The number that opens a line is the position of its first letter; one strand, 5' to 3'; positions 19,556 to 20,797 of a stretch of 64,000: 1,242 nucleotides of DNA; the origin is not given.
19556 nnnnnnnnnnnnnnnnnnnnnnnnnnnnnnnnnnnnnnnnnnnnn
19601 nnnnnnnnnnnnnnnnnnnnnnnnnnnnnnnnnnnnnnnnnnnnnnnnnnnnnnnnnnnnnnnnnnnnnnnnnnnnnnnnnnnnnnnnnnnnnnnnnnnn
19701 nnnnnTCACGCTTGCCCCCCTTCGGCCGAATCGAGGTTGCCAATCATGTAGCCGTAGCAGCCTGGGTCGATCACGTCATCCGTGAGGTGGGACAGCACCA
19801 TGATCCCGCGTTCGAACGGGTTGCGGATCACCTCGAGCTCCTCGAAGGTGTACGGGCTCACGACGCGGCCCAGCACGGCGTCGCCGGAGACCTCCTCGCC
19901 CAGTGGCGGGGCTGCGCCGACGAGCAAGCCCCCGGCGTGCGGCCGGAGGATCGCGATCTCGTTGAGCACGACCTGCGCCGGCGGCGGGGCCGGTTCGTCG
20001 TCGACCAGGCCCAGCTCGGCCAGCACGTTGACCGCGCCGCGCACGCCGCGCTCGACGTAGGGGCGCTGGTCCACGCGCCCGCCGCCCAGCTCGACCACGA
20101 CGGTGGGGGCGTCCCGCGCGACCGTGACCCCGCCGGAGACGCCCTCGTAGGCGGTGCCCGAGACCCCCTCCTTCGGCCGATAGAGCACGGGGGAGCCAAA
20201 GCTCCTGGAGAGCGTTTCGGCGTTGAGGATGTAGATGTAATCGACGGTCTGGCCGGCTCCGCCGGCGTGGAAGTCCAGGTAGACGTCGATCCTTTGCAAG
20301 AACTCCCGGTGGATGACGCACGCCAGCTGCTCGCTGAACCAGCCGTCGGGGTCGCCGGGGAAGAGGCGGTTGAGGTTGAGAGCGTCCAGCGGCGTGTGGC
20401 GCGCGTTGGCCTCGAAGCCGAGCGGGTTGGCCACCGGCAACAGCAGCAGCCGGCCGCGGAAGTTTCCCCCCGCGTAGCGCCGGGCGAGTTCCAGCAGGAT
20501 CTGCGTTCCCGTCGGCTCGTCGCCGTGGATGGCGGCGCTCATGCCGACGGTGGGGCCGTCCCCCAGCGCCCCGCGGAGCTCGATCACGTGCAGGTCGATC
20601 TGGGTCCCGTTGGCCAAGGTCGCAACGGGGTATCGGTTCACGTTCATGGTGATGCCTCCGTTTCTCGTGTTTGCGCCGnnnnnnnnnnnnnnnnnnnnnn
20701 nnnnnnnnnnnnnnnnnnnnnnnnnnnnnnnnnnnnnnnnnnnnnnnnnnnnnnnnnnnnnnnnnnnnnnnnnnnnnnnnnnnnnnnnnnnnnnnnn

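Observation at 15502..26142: Ten-gene catabolic module: XRE-cupin regulator, orphan family-5 ABC importer, two AstE/AspA deacylases, class-III aminotransferase, isochorismatase-like hydrolase and two M24 creatinase-type hydrolases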

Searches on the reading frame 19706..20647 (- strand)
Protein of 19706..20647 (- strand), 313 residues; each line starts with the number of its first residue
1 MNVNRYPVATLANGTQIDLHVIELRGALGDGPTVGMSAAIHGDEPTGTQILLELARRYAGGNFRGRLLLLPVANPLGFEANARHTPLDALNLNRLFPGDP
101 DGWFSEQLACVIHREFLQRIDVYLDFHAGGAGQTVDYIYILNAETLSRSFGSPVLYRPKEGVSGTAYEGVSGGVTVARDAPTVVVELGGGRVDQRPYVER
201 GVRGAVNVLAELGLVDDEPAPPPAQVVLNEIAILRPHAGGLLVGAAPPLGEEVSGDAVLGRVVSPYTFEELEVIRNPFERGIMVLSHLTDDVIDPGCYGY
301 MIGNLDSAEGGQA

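Call 4: search_protein_families(library=pfam, proteins=[window:19706-20647:-], max_evalue=0.001)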
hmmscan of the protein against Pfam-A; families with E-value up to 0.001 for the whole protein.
window:19706-20647:- (313 aa): 1 family
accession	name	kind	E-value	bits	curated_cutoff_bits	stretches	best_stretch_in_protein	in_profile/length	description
PF24827.1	AstE_AspA_cat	-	1.1e-23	84.2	25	1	30-211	1-191/192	Succinylglutamate desuccinylase/Aspartoacylase catalytic domain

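Call 5: search_protein_families(library=ncbifam, proteins=[window:19706-20647:-], max_evalue=0.001)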
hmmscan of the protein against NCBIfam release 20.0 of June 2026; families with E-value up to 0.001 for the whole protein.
window:19706-20647:- (313 aa): 2 families
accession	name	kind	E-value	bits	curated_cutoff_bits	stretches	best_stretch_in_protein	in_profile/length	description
TIGR02994.1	ectoine_eutE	equivalog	1.4e-26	93.2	402.7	1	29-146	45-160/325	N(2)-acetyl-L-2,4-diaminobutanoate deacetylase DoeB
NF003706.0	PRK05324.1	subfamily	0.00025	20.2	170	1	22-99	40-115/336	succinylglutamate desuccinylase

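Call 10: find_encoding_contigs(protein=window:19706-20647:-, flank=10000, max_places=6)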
Protein window:19706-20647:- (313 aa): no gene with exactly this product is on record in the collection.

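Call 11: find_homologous_proteins(query=window:19706-20647:-)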
Query window:19706-20647:- (313 aa): 1482 proteins with E <= 0.001 among 8000 candidates; the best 120 are listed.
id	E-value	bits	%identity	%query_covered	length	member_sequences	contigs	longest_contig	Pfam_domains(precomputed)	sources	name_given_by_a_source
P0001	8.5e-205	697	100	100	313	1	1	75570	PF24827.2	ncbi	-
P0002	2.9e-181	620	88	100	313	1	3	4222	PF24827.2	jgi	-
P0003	3.3e-169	580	82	100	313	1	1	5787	PF24827.2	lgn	-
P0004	3.1e-142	492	68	99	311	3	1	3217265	PF24827.2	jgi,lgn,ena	-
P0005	5.0e-141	488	68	99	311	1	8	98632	PF24827.2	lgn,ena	-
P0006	2.9e-131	456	68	99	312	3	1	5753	PF24827.2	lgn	-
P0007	6.8e-128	445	66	99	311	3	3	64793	PF24827.2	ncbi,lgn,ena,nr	ncbi:MAG TPA: succinate dehydrogenase [Candidatus Fraserbacteria bacterium]|nr:succinate dehydrogena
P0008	2.2e-127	443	66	97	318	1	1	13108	PF24827.2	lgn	-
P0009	9.4e-126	438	66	98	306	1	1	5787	PF24827.2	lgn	-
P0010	5.0e-124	432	63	98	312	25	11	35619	PF24827.2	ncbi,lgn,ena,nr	ncbi:MAG: succinylglutamate desuccinylase/aspartoacylase family protein [Proteobacteria bacterium]|n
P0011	1.1e-123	431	63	97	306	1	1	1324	PF24827.2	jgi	jgi:predicted deacylase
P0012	1.9e-122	427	65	98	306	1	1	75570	PF24827.2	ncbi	-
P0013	1.3e-121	424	61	98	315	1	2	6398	PF24827.2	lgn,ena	-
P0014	4.5e-121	422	65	95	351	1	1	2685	PF24827.2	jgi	jgi:hypothetical protein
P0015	5.4e-121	422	63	96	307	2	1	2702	PF24827.2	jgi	jgi:predicted deacylase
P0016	7.1e-121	422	63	97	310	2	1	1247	PF24827.2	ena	-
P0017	1.9e-120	420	64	96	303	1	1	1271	PF24827.2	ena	-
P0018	3.2e-120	419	62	97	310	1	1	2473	PF24827.2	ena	-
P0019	9.0e-120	418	63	96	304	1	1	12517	PF24827.2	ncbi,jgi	jgi:predicted deacylase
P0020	1.8e-119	417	64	97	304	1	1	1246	PF24827.2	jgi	-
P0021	2.1e-119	417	63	97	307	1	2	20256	PF24827.2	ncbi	ncbi:MAG: succinylglutamate desuccinylase/aspartoacylase family protein [Vicinamibacteria bacterium]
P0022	2.8e-119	416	60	98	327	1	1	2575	PF24827.2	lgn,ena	-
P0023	4.1e-119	416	63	96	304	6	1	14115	PF24827.2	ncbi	-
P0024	5.2e-119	415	62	99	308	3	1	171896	PF24827.2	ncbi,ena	-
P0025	5.9e-119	415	63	96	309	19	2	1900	PF24827.2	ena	-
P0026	6.2e-119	415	61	97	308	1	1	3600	PF24827.2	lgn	-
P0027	8.2e-119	415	63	96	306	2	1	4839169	PF24827.2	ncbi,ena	-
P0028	5.6e-118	412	61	98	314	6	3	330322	PF24827.2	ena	-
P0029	5.9e-118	412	62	97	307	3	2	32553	PF24827.2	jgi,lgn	jgi:hypothetical protein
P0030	9.9e-118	411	62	96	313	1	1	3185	PF24827.2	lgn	-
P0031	1.1e-117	411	58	98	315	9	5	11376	PF24827.2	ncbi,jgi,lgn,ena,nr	ncbi:MAG: M14 family metallopeptidase [Rhodospirillales bacterium]|jgi:hypothetical protein|nr:M14 f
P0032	2.1e-117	410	64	98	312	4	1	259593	PF24827.2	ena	-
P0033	2.2e-117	410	62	96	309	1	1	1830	PF24827.2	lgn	-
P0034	2.9e-117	410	61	97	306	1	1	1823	PF24827.2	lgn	-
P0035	6.1e-117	409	62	96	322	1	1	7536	PF24827.2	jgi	jgi:uncharacterized protein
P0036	7.2e-117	408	62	96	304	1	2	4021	PF24827.2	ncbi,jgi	jgi:predicted deacylase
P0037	1.2e-116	408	60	98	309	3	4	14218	PF24827.2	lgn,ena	-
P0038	3.3e-116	406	58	98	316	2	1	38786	PF24827.2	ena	-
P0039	6.3e-116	405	58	98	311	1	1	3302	PF24827.2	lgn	-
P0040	6.6e-116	405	61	98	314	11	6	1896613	PF24827.2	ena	-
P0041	7.9e-116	405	60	98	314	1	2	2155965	PF24827.2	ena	-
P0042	8.1e-116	405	63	96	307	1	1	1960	PF24827.2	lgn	-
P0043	8.8e-116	405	62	97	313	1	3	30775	PF24827.2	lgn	-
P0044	1.0e-115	405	59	98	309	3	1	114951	PF24827.2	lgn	-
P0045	1.1e-115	405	61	97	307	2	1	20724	PF24827.2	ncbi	-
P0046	2.6e-115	403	62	97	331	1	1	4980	PF24827.2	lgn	-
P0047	3.3e-115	403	60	97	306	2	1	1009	PF24827.2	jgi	jgi:predicted deacylase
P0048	3.4e-115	403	59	98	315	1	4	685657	PF24827.2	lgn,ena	-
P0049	4.1e-115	403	60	98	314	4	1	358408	PF24827.2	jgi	jgi:predicted deacylase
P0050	4.9e-115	402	60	95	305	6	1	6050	PF24827.2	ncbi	-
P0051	7.4e-115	402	60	97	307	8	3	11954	PF24827.2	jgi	jgi:predicted deacylase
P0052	7.6e-115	402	60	96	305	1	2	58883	PF24827.2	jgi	-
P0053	1.5e-114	401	64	95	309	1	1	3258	PF24827.2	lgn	-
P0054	2.1e-114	400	59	97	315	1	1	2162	PF24827.2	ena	-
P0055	2.2e-114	400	62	97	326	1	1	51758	PF24827.2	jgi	jgi:hypothetical protein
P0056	2.2e-114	400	61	96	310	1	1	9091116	PF24827.2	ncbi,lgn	-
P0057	2.6e-114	400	64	94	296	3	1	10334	PF24827.2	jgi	jgi:hypothetical protein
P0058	3.0e-114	400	60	96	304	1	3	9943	PF24827.2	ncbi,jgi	jgi:predicted deacylase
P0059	3.4e-114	400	58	98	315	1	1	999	PF24827.2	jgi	jgi:predicted deacylase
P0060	4.5e-114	399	60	98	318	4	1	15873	PF24827.2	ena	-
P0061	5.0e-114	399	59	97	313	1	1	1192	PF24827.2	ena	-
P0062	8.3e-114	398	58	99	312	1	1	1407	PF24827.2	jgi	jgi:predicted deacylase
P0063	9.9e-114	398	63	95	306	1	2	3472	PF24827.2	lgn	-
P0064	1.0e-113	398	59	97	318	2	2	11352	PF24827.2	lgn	-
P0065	1.4e-113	398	60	98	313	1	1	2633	PF24827.2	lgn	-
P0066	1.4e-113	398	61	95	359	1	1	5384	PF24827.2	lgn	-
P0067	1.6e-113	397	61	97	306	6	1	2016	PF24827.2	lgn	-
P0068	1.6e-113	397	61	96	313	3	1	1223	PF24827.2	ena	-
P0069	2.1e-113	397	60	96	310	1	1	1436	PF24827.2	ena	-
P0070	2.9e-113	397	61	97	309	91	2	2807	PF24827.2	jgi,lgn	jgi:predicted deacylase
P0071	3.4e-113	396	61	97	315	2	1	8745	PF24827.2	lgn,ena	-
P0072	4.3e-113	396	61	95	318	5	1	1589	PF24827.2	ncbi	-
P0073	5.0e-113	396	61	97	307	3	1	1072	PF24827.2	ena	-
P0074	7.0e-113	395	60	96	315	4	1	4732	PF24827.2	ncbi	-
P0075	8.4e-113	395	60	94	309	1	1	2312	PF24827.2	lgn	-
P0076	1.4e-112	394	61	97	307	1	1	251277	PF24827.2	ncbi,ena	-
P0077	2.1e-112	394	59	97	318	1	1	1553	PF24827.2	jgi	jgi:hypothetical protein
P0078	6.1e-112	392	58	97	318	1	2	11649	PF24827.2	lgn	-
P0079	7.9e-112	392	61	96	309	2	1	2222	PF24827.2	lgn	-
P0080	8.0e-112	392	59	99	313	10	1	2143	PF24827.2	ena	-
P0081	8.3e-112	392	61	97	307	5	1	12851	PF24827.2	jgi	jgi:predicted deacylase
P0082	9.5e-112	392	59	96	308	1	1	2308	PF24827.2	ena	-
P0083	1.3e-111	391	58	99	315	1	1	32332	PF24827.2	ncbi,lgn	ncbi:MAG: succinylglutamate desuccinylase/aspartoacylase family protein [Pseudomonadota bacterium]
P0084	1.5e-111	391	62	92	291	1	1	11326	PF24827.2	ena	-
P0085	1.8e-111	391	58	99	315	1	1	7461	PF24827.2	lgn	-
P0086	2.6e-111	390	60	97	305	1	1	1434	PF24827.2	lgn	-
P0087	2.7e-111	390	59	99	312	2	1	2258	PF24827.2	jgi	jgi:predicted deacylase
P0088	3.3e-111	390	59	96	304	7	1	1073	PF24827.2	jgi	jgi:predicted deacylase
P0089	3.5e-111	390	63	94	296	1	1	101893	PF24827.2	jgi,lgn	jgi:hypothetical protein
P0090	4.1e-111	390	58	98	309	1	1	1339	PF24827.2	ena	-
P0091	4.7e-111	389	58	99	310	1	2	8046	PF24827.2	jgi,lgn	-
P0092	5.1e-111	389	59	99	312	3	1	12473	PF24827.2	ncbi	-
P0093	6.3e-111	389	60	95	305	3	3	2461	PF24827.2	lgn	-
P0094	6.6e-111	389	58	96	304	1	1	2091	PF24827.2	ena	-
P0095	7.7e-111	389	60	97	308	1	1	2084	PF24827.2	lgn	-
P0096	8.0e-111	389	60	96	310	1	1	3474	PF24827.2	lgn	-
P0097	9.7e-111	388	61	99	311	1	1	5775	PF24827.2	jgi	jgi:predicted deacylase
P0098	1.3e-110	388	60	94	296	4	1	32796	PF24827.2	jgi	jgi:predicted deacylase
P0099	1.7e-110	387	60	94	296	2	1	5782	PF24827.2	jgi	jgi:predicted deacylase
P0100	1.8e-110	387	58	98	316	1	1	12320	PF24827.2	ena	-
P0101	1.9e-110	387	62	94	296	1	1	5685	PF24827.2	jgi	jgi:predicted deacylase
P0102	2.0e-110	387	60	94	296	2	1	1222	PF24827.2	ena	-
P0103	2.3e-110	387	60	96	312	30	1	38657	PF24827.2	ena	-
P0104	2.8e-110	387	59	95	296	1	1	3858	PF24827.2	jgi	jgi:predicted deacylase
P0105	3.5e-110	386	59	97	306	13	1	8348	PF24827.2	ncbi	-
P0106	3.6e-110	386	58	97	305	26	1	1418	PF24827.2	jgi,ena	jgi:predicted deacylase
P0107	4.4e-110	386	57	97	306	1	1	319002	PF24827.2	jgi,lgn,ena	-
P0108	4.6e-110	386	59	95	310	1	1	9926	PF24827.2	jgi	jgi:predicted deacylase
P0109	6.6e-110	386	58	99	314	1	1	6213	PF24827.2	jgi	jgi:predicted deacylase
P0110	1.1e-109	385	58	96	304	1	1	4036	PF24827.2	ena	-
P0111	1.3e-109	385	58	97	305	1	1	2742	PF24827.2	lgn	-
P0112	1.8e-109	384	60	99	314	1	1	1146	PF24827.2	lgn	-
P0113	2.2e-109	384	59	95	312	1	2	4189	PF24827.2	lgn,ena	-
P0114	2.5e-109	384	56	96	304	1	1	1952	PF24827.2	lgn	-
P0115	3.7e-109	383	59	96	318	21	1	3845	PF24827.2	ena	-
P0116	4.0e-109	383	59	95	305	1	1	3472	PF24827.2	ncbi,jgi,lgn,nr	ncbi:MAG: succinate dehydrogenase [Alphaproteobacteria bacterium]|nr:succinate dehydrogenase [Alphap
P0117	6.4e-109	382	58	97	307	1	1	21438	PF24827.2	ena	-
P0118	8.9e-109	382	57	98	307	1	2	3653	PF24827.2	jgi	jgi:predicted deacylase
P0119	1.3e-108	381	64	83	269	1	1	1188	PF24827.2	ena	-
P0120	1.4e-108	381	57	99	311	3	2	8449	PF24827.2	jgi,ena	-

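Call 12: find_encoding_contigs(protein=P0001, flank=10000, max_places=3)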
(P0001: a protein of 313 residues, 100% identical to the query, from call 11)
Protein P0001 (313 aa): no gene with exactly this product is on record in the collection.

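Call 13: find_encoding_contigs(protein=P0004, flank=10000, max_places=3)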
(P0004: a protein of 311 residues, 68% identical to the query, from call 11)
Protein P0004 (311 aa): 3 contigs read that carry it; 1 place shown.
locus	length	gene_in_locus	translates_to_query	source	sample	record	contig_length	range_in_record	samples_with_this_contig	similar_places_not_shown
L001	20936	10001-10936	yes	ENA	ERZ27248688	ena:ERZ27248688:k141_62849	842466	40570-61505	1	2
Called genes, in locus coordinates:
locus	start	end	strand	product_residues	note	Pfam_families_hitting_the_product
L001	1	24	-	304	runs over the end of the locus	PF01243:PNPOx_N (faint)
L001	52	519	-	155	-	PF00903:Glyoxalase, PF13669:Glyoxalase_4 (weak)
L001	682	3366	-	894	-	PF08281:Sigma70_r4_2 (faint), PF25873:WHD_MalT, PF07719:TPR_2 (faint), PF00515:TPR_1 (faint), PF13424:TPR_12 (weak), PF13428:TPR_14 (faint), PF17874:TPR_MalT, PF00196:GerE, +2 more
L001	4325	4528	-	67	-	PF00313:CSD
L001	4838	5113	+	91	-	-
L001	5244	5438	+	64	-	PF00313:CSD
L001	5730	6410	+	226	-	PF13443:HTH_26 (weak), PF13560:HTH_31 (weak), PF01381:HTH_3, PF07883:Cupin_2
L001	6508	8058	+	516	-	PF00496:SBP_bac_5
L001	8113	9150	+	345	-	PF19300:BPD_transp_1_N, PF00528:BPD_transp_1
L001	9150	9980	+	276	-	PF12911:OppC_N, PF00528:BPD_transp_1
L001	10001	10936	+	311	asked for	PF24827:AstE_AspA_cat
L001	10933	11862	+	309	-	PF24827:AstE_AspA_cat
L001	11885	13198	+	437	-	PF00202:Aminotran_3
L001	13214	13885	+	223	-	PF00857:Isochorismatase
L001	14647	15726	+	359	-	PF00486:Trans_reg_C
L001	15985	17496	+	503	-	PF00496:SBP_bac_5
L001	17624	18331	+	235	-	PF00027:cNMP_binding, PF13545:HTH_Crp_2, PF00325:Crp (weak)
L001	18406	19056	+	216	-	-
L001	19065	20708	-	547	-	PF01839:FG-GAP (faint), PF13517:FG-GAP_3, PF07593:UnbV_ASPIC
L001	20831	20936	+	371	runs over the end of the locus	PF19300:BPD_transp_1_N, PF00528:BPD_transp_1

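Call 14: find_encoding_contigs(protein=P0027, flank=10000, max_places=2)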
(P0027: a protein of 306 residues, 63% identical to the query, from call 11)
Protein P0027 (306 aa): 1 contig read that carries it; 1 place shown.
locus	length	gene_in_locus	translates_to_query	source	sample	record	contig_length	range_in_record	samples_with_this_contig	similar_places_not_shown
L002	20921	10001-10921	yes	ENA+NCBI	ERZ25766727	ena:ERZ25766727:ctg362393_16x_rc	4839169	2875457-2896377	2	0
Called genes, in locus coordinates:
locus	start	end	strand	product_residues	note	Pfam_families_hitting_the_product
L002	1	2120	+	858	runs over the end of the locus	PF00696:AA_kinase, PF22468:ACT_9 (weak), PF00278:Orn_DAP_Arg_deC, PF02784:Orn_Arg_deC_N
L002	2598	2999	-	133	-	PF11141:DUF2914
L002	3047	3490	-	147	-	PF11071:Nuc_deoxyri_tr3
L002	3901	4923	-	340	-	PF00005:ABC_tran, PF08352:oligo_HPY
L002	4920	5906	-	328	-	PF00005:ABC_tran, PF08352:oligo_HPY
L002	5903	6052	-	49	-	-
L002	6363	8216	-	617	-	PF02129:Peptidase_S15, PF08530:PepX_C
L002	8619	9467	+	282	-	PF04909:Amidohydro_2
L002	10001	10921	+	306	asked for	PF24827:AstE_AspA_cat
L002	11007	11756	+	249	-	PF00106:adh_short, PF08659:KR, PF13561:adh_short_C2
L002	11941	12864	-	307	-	PF12911:OppC_N, PF00528:BPD_transp_1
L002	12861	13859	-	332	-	PF19300:BPD_transp_1_N, PF00528:BPD_transp_1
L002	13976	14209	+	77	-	-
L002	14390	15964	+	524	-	PF00496:SBP_bac_5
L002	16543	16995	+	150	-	-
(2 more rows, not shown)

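Call 15: find_encoding_contigs(protein=P0056, flank=10000, max_places=2)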
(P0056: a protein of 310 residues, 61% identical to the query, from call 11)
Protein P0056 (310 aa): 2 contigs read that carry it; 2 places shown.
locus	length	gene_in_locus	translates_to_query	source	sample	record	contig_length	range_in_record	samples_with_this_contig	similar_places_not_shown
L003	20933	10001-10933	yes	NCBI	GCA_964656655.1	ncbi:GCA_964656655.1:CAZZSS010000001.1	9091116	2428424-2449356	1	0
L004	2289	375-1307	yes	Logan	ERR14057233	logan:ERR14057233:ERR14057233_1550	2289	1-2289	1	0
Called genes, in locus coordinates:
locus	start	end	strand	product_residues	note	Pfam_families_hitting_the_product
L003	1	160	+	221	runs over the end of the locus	PF13191:AAA_16 (faint), PF00005:ABC_tran, PF02463:SMC_N (faint), PF13304:AAA_21 (faint)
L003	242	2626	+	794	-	PF02687:FtsX, PF12704:MacB_PCD (weak), PF02687:FtsX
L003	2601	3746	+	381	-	PF07143:AttH, PF17186:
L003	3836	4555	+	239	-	PF00571:CBS (faint)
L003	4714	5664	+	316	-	PF02311:AraC_binding (faint), PF00190:Cupin_1 (faint), PF07883:Cupin_2 (faint)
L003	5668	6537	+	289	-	PF02668:TauD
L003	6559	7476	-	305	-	PF01522:Polysacc_deac_1 (weak)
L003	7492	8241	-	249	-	PF01522:Polysacc_deac_1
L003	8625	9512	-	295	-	PF02668:TauD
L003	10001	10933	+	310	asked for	PF24827:AstE_AspA_cat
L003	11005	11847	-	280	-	PF02538:Hydantoinase_B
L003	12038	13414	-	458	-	PF01425:Amidase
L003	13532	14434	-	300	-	PF06468:Spond_N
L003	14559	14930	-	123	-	PF06108:DUF952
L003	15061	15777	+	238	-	-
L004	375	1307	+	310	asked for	PF24827:AstE_AspA_cat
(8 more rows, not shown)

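Call 16: find_encoding_contigs(protein=P0010, flank=10000, max_places=2)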
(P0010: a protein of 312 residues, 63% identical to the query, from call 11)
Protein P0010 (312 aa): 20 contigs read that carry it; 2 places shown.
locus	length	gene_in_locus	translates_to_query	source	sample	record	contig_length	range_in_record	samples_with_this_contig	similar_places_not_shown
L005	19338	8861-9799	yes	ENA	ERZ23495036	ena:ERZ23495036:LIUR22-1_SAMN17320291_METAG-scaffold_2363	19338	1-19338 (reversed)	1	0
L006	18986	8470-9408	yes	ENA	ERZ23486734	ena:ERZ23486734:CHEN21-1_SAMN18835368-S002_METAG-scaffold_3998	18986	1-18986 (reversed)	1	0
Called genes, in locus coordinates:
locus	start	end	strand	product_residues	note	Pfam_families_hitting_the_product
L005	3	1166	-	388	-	?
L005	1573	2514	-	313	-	PF02219:MTHFR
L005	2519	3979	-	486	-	-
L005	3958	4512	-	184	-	-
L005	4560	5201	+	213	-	-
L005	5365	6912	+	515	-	PF00496:SBP_bac_5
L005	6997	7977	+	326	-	PF19300:BPD_transp_1_N, PF00528:BPD_transp_1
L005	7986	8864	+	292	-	PF12911:OppC_N, PF00528:BPD_transp_1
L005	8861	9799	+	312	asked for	PF24827:AstE_AspA_cat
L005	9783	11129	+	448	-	PF00202:Aminotran_3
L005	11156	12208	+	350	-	PF00005:ABC_tran, PF13304:AAA_21, PF08352:oligo_HPY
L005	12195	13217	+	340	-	PF00005:ABC_tran, PF08352:oligo_HPY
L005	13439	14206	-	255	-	PF00106:adh_short, PF08659:KR (weak), PF13561:adh_short_C2, PF23441:SDR (weak)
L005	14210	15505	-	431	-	PF06808:DctM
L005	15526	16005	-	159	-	PF04290:DctQ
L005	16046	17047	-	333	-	PF03480:DctP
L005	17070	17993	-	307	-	PF01557:FAA_hydrolase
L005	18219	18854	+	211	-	PF00392:GntR, PF07729:FCD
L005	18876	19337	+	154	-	?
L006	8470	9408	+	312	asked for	PF24827:AstE_AspA_cat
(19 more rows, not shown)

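Call 17: search_solved_structures(query=window:19706-20647:-, max_evalue=0.001)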
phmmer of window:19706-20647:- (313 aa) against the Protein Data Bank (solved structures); distinct sequences matched with E-value up to 0.001: 7.
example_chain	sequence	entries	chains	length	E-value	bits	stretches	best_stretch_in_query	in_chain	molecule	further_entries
3cdx_A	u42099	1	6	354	5.7e-23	85.1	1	28-220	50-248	Succinylglutamatedesuccinylase/aspartoacylase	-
3na6_A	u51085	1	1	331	6.7e-23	84.8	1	29-297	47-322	Succinylglutamate desuccinylase/aspartoacylase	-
6twl_A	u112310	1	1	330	7.5e-21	78.1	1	29-215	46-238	N-acetyl-L-2,4-diaminobutyric acid deacetylase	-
6twm_A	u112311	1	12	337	8.1e-21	78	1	29-215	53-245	N-acetyl-L-2,4-diaminobutyric acid deacetylase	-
2qj8_A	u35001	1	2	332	1.1e-16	64.4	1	28-132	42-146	Mlr6093 protein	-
3fmc_A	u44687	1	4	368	3.7e-06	29.8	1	7-94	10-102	Putative succinylglutamate desuccinylase / aspartoacylase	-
3lwu_A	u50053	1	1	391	1.7e-05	27.7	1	7-106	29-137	Succinylglutamate desuccinylase/aspartoacylase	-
